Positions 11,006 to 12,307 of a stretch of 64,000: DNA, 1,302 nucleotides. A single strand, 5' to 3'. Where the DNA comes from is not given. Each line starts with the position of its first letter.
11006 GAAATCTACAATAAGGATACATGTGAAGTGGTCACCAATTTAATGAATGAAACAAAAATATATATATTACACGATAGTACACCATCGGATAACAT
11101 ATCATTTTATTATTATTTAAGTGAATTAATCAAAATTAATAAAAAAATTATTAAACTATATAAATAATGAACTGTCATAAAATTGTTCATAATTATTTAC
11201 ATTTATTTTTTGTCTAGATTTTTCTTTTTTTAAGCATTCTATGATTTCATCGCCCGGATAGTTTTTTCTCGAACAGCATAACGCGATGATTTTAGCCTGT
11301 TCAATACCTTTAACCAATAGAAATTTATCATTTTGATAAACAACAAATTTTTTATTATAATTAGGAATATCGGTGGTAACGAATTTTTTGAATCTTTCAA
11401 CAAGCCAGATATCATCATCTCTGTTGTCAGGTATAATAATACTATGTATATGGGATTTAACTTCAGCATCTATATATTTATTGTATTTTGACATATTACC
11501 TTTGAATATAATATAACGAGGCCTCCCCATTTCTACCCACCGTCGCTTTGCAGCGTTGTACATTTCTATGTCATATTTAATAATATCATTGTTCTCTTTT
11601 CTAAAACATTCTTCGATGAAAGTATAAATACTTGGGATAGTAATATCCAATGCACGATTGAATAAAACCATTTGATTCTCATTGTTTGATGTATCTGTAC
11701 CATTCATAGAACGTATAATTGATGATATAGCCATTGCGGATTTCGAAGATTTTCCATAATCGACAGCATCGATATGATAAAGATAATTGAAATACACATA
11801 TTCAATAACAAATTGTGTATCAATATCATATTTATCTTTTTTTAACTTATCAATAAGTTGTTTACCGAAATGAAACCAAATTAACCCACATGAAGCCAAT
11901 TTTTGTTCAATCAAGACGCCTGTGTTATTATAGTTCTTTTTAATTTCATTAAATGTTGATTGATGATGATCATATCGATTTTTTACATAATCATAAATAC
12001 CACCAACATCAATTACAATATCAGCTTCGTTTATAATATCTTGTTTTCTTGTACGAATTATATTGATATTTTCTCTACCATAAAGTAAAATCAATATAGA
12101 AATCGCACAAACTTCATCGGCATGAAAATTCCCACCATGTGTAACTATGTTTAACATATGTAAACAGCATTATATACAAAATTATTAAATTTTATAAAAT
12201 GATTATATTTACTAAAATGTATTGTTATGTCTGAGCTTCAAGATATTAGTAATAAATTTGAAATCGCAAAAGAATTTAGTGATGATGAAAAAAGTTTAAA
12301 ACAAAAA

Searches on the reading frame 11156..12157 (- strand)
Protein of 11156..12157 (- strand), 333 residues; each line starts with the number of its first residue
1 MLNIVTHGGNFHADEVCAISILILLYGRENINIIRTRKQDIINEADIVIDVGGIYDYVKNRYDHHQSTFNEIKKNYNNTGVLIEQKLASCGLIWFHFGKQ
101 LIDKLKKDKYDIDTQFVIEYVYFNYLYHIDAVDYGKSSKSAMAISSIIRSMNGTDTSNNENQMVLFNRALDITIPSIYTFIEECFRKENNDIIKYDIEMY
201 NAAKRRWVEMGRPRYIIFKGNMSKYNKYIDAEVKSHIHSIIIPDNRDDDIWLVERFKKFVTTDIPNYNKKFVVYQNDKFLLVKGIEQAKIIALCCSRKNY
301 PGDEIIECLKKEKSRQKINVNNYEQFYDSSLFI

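Call 61: search_protein_families(library=pfam, proteins=[window:11156-12157:-], max_evalue=0.001)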
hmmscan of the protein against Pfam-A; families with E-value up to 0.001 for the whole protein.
window:11156-12157:- (333 aa): 1 family
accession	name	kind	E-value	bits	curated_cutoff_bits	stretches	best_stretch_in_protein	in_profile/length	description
PF03690.18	MYG1_exonuc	-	5e-42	145.1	22.1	1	4-234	2-234/318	Uncharacterised protein family (UPF0160)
